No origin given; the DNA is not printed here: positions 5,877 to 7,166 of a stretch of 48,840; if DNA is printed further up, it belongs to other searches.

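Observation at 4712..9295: Flavoprotein / radical-SAM / ArsM / atypical phosphoesterase cluster: a biosynthetic-looking organoarsenical locus with no resistance genes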

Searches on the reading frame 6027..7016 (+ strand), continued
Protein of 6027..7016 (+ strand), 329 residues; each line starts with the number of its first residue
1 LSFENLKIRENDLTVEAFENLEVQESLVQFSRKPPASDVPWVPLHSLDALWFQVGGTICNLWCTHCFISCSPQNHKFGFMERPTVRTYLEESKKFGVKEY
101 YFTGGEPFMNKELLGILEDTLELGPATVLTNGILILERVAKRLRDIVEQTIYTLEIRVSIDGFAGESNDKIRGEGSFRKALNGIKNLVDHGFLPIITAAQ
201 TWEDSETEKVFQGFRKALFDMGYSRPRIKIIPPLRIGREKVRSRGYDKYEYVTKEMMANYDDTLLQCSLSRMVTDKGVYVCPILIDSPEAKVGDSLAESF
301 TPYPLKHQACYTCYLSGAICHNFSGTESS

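Call 23: find_encoding_contigs(protein=P0110, flank=8000, max_places=3)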
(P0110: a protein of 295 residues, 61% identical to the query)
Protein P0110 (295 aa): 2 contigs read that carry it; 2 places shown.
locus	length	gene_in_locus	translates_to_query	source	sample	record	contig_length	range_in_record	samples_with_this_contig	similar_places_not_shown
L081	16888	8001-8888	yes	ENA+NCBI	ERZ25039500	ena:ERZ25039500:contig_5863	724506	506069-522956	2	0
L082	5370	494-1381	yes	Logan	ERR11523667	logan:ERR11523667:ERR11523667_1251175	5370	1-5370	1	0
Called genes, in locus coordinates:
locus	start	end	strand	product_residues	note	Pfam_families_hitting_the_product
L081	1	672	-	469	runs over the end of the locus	PF00672:HAMP (weak), PF18947:HAMP_2, PF00015:MCPsignal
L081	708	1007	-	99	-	-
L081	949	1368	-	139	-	PF02203:TarH, PF12729:4HB_MCP_1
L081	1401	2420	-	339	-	PF07396:Porin_O_P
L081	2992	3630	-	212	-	-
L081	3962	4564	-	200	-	PF28474:DUF8412, PF13376:OmdA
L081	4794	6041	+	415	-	PF00389:2-Hacid_dh, PF02826:2-Hacid_dh_C, PF03446:NAD_binding_2, PF22629:ACT_AHAS_ss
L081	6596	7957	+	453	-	-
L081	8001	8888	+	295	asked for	PF04055:Radical_SAM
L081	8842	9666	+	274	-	PF00149:Metallophos, PF12850:Metallophos_2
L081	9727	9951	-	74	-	-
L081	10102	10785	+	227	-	PF00027:cNMP_binding, PF13545:HTH_Crp_2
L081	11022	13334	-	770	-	PF13424:TPR_12 (weak), PF13424:TPR_12, PF00515:TPR_1 (weak), PF13424:TPR_12, PF17874:TPR_MalT, PF13424:TPR_12 (weak), PF00512:HisKA, PF02518:HATPase_c, +7 more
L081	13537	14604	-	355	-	PF00144:Beta-lactamase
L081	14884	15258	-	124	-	-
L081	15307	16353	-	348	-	PF01625:PMSR, PF01641:SelR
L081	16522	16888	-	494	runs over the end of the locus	PF00041:fn3 (faint), PF18962:Por_Secre_tail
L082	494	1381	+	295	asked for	PF04055:Radical_SAM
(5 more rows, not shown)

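Call 24: find_encoding_contigs(protein=P0082, flank=8000, max_places=3)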
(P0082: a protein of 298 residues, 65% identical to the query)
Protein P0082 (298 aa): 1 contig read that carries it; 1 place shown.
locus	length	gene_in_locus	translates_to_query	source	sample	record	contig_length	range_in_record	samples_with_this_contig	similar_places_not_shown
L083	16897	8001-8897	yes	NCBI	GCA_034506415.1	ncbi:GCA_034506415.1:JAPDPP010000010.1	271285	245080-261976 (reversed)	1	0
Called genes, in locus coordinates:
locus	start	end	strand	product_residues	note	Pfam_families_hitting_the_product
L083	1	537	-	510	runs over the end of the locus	-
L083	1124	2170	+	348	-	PF00180:Iso_dh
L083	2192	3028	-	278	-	-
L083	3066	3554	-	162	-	PF00710:Asparaginase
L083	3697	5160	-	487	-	PF00202:Aminotran_3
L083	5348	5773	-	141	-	-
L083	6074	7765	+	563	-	PF07228:SpoIIE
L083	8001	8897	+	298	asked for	PF04055:Radical_SAM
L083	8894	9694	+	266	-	PF00149:Metallophos (weak), PF12850:Metallophos_2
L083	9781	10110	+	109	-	PF02627:CMD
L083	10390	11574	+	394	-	PF07992:Pyr_redox_2 (faint), PF13738:Pyr_redox_3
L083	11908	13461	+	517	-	PF00890:FAD_binding_2 (weak), PF01266:DAO, PF12831:FAD_oxidored (weak), PF13450:NAD_binding_8 (faint), PF16901:DAO_C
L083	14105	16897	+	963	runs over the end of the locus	PF01565:FAD_binding_4, PF02913:FAD-oxidase_C, PF13183:Fer4_8, PF13534:Fer4_17, PF02754:CCG (faint)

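Call 25: find_encoding_contigs(protein=P0093, flank=8000, max_places=3)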
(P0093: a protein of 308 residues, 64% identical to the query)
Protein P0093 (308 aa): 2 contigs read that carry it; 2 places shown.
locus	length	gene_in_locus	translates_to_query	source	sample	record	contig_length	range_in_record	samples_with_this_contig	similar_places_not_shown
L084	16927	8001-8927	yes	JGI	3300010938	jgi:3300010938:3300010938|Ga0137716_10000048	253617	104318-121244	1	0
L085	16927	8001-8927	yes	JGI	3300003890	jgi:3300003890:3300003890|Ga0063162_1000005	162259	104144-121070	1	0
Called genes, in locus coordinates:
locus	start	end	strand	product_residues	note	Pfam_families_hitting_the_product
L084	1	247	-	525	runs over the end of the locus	-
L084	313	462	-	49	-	-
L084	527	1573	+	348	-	PF00180:Iso_dh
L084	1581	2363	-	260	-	-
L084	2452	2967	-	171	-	PF00710:Asparaginase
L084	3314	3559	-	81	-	-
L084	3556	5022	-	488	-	PF00202:Aminotran_3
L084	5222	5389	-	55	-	-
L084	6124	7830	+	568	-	PF07228:SpoIIE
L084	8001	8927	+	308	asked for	PF04055:Radical_SAM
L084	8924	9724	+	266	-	PF00149:Metallophos (weak), PF12850:Metallophos_2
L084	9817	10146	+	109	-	PF02627:CMD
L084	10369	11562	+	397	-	PF07992:Pyr_redox_2 (faint), PF13738:Pyr_redox_3 (weak)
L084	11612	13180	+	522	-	PF00890:FAD_binding_2 (weak), PF01266:DAO, PF12831:FAD_oxidored (weak), PF16901:DAO_C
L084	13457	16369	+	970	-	PF01565:FAD_binding_4, PF02913:FAD-oxidase_C, PF13183:Fer4_8, PF13534:Fer4_17, PF02754:CCG (faint)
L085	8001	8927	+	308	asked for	PF04055:Radical_SAM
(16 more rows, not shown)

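Call 26: search_solved_structures(query=A1, max_evalue=0.001, show_alignments=1)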
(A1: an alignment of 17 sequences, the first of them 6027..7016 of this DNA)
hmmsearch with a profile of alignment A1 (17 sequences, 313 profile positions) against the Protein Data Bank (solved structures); distinct sequences matched with E-value up to 0.001: 20.
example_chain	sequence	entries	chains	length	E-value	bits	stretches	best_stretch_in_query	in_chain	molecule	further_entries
7vob_C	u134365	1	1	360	2.1e-10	43.1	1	43-181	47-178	Cytosylglucuronate decarboxylase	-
7voc_C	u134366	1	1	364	2.1e-10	43.1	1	43-181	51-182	Cytosylglucuronate decarboxylase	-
6efn_A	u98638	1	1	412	5.8e-10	41.6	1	42-199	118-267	Sporulation killing factor maturation protein SkfB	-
9dgw_A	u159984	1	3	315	1.1e-06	30.8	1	43-160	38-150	Radical SAM core domain-containing protein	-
9dfw_A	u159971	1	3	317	1.1e-06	30.8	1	43-160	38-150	Radical SAM core domain-containing protein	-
6b4c_A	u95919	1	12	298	1.7e-06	30.3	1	43-160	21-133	Viperin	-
7n7i_A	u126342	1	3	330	2e-06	30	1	43-160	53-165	Viperin-like enzyme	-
5wgg_A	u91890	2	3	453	3.4e-06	29.3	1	43-163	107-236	Radical SAM domain protein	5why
9dfn_A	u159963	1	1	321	4.7e-06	28.8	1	43-165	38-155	Radical SAM core domain-containing protein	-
9dfu_A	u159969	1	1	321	4.8e-06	28.8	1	43-165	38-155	Radical SAM core domain-containing protein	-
8ai6_A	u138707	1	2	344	3.6e-05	25.9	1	43-145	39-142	Putative peptide biosynthesis protein YydG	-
8ai1_A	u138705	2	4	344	3.6e-05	25.9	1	43-145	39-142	Putative peptide biosynthesis protein YydG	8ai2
8ai3_A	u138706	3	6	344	3.6e-05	25.9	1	43-145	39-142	Putative peptide biosynthesis protein YydG | Radical SAM core domain-containing protein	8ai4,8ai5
8wm2_A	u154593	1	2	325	4e-05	25.8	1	17-122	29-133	Fe-S radical SAM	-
7tol_A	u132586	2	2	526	8.2e-05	24.7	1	43-182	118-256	glycerol dibiphytanyl glycerol tetraether - macrocyclic archaeol synthase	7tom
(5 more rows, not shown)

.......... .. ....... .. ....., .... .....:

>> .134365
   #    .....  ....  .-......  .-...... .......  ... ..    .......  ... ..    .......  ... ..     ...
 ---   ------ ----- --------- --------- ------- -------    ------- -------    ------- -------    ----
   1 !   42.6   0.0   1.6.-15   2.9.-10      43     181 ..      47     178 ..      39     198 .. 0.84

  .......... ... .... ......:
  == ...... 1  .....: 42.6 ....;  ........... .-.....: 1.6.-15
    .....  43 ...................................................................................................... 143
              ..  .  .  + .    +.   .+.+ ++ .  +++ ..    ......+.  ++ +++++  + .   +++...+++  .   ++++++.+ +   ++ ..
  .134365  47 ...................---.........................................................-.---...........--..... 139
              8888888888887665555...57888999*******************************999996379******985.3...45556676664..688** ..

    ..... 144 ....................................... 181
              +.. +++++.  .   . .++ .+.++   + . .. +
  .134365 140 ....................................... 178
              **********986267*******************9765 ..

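Call 34: search_dna_similar(query=window:6027-7016:+, collection=plasmids, mode=protein, max_rows=15)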
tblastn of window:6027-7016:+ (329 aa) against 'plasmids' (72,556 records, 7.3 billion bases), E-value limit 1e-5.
Records with a match: 102; places in all: 113; records where one place covers at least 80% of the query: 2.
Best place of each record, by identity: <60% 102.
By first word of the organism name: Clostridium 30; Bacillus 12; Halobaculum 6; Klebsiella 6; Rhizobium 4; Streptomyces 4; Mycolicibacterium 3; Streptantibioticus 2; Halomarina 2; Escherichia 2; and 31 more.
By predicted mobility (MOB-suite, as given by PLSDB): non-mobilizable 64; mobilizable 29; conjugative 9.
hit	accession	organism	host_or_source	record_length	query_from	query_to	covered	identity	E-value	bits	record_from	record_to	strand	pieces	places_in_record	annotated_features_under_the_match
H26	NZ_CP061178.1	Roseomonas haemaphysalidis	tick,pure culture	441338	42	320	85%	30.8%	2e-29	126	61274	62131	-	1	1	radical SAM protein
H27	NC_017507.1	Marinobacter adhaerens HP15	German Wadden Sea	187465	47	320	83%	29.9%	2e-11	134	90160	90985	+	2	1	none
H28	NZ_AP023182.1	Paraburkholderia sp. PGU19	Physopelta gutta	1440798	47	305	79%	25.9%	8e-8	61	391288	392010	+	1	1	record has no annotation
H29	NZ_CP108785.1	Embleya sp. NBC_00888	-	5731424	59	292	71%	27.6%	3e-10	69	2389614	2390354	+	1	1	none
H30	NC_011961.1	Thermomicrobium roseum DSM 5159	-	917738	59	301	74%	25.5%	1e-7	61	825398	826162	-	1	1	mftC: mycofactocin radical SAM maturase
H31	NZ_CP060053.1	Croceicoccus marinus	prokaryote,marine sediment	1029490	15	189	53%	32.3%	2e-9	66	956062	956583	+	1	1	none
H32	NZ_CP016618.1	Microvirga ossetica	Vicia alpestris,cell culture,nodules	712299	59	214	47%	33.7%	3e-8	63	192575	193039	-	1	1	radical SAM protein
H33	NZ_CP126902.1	Mycolicibacterium vanbaalenii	cell culture,soil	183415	59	224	50%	31.3%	7e-14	80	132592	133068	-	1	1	radical SAM protein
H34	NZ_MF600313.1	Mycolicibacterium sp. CBMA 213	Soil,soil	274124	59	197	42%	36.4%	2e-10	69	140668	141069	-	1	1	radical SAM protein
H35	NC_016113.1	Streptantibioticus cattleyicolor NRRL 8057 = DSM 46488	-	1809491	59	192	41%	36.5%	3e-11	72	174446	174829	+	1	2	none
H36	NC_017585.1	Streptantibioticus cattleyicolor NRRL 8057 = DSM 46488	-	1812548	59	192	41%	36.5%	3e-11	72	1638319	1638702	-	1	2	none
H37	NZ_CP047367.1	Bacillus nitratireducens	Solanum lycopersicum L.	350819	59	197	42%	35.0%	9e-13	77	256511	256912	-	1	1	radical SAM protein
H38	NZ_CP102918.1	Clostridium botulinum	Pate collected as part of botulism ...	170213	38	201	50%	29.3%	2e-15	84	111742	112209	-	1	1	radical SAM protein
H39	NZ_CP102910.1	Clostridium botulinum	Homo sapiens,Fecal sample from botulism ...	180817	38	201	50%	29.3%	2e-15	84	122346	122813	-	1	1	radical SAM protein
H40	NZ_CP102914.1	Clostridium botulinum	Homo sapiens,Fecal sample from botulism ...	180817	38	201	50%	29.3%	2e-15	84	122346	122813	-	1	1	radical SAM protein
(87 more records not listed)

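Call 42: get_annotated_region(hit=H26, flank=6000)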
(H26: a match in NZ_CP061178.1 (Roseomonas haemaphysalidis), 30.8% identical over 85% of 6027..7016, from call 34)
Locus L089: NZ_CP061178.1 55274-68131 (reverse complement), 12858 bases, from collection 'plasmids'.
description: Roseomonas haemaphysalidis strain 546 plasmid p546-1
organism: Roseomonas haemaphysalidis (NCBI taxid 2768162)
taxonomy: Bacteria; Pseudomonadota; Alphaproteobacteria; Rhodospirillales; Acetobacteraceae; Roseomonas; Roseomonas haemaphysalidis
host: -; source: tick,pure culture; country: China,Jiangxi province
typing (MOB-suite, as given by PLSDB): non-mobilizable
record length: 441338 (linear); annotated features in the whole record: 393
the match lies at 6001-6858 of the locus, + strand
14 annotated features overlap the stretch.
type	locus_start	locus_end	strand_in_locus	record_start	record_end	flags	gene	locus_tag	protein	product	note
CDS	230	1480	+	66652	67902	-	-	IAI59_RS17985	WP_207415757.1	replication protein RepA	-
CDS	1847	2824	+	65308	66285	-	argC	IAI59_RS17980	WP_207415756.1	N-acetyl-gamma-glutamyl-phosphate reductase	GO:0006592 - ornithine biosynthetic process [Evidence IEA]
CDS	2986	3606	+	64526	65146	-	-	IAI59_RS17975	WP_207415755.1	TIGR04282 family arsenosugar biosynthesis glycosyltransferase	GO:0009058 - biosynthetic process [Evidence IEA]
CDS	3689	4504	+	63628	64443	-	-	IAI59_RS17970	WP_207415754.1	DUF547 domain-containing protein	-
CDS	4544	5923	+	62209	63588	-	-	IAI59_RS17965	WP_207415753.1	radical SAM protein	-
CDS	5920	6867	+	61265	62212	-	-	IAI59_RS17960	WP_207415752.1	radical SAM protein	-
CDS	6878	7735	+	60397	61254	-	-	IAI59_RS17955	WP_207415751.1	phosphate/phosphite/phosphonate ABC transporter substrate-binding protein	-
CDS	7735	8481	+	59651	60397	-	phnE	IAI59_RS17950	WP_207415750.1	phosphonate ABC transporter, permease protein PhnE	GO:0015716 - organic phosphonate transport [Evidence IEA]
CDS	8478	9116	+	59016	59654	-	-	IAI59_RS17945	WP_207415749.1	ATP-binding cassette domain-containing protein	-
CDS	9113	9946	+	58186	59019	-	-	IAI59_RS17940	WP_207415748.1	metallophosphoesterase family protein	-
CDS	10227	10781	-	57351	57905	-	-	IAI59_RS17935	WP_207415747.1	chalcone isomerase family protein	-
CDS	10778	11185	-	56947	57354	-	-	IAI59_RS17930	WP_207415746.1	MauE/DoxX family redox-associated membrane protein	GO:0030416 - methylamine metabolic process [Evidence IEA]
CDS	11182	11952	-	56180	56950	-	-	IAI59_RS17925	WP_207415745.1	DUF547 domain-containing protein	-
CDS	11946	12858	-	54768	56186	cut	-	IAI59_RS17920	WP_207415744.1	FAD-dependent oxidoreductase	-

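Call 43: get_annotated_region(hit=H27, flank=6000)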
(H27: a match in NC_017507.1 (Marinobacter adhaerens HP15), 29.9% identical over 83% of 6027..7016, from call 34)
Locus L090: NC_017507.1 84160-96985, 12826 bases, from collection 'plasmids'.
description: Marinobacter adhaerens HP15 plasmid pHP-187, complete sequence
organism: Marinobacter adhaerens HP15 (NCBI taxid 225937)
taxonomy: Bacteria; Pseudomonadota; Gammaproteobacteria; Pseudomonadales; Marinobacteraceae; Marinobacter; Marinobacter adhaerens; Marinobacter adhaerens HP15
host: -; source: German Wadden Sea; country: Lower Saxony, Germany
typing (MOB-suite, as given by PLSDB): non-mobilizable; replicon rep_cluster_487
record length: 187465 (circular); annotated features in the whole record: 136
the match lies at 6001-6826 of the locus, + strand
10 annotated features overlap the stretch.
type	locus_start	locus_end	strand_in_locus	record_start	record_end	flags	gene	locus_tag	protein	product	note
CDS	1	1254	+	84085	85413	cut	-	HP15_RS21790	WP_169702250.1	HAMP domain-containing sensor histidine kinase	GO:0007165 - signal transduction [Evidence IEA]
CDS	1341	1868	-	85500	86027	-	-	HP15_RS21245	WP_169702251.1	hypothetical protein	-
CDS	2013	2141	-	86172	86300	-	-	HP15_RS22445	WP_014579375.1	response regulator transcription factor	-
CDS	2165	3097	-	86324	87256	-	-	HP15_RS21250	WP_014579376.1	chemotaxis protein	GO:0006935 - chemotaxis [Evidence IEA]; GO:0000160 - phosphorelay signal transduction system [Evidence IEA]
CDS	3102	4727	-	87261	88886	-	-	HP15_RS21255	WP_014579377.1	PAS domain S-box protein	-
CDS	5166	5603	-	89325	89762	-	-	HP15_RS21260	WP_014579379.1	transcription termination/antitermination NusG family protein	GO:0006354 - DNA-templated transcription elongation [Evidence IEA]; GO:0006355 - regulation of DNA-templated ...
CDS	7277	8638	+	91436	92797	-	-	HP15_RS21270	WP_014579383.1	sodium:solute symporter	-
CDS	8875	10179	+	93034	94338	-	-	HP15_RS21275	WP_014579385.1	PAS domain-containing methyl-accepting chemotaxis protein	GO:0006935 - chemotaxis [Evidence IEA]; GO:0007165 - signal transduction [Evidence IEA]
CDS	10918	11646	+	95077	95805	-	-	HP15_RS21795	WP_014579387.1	anti-sigma factor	-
CDS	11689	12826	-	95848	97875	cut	-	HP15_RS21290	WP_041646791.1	hypothetical protein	-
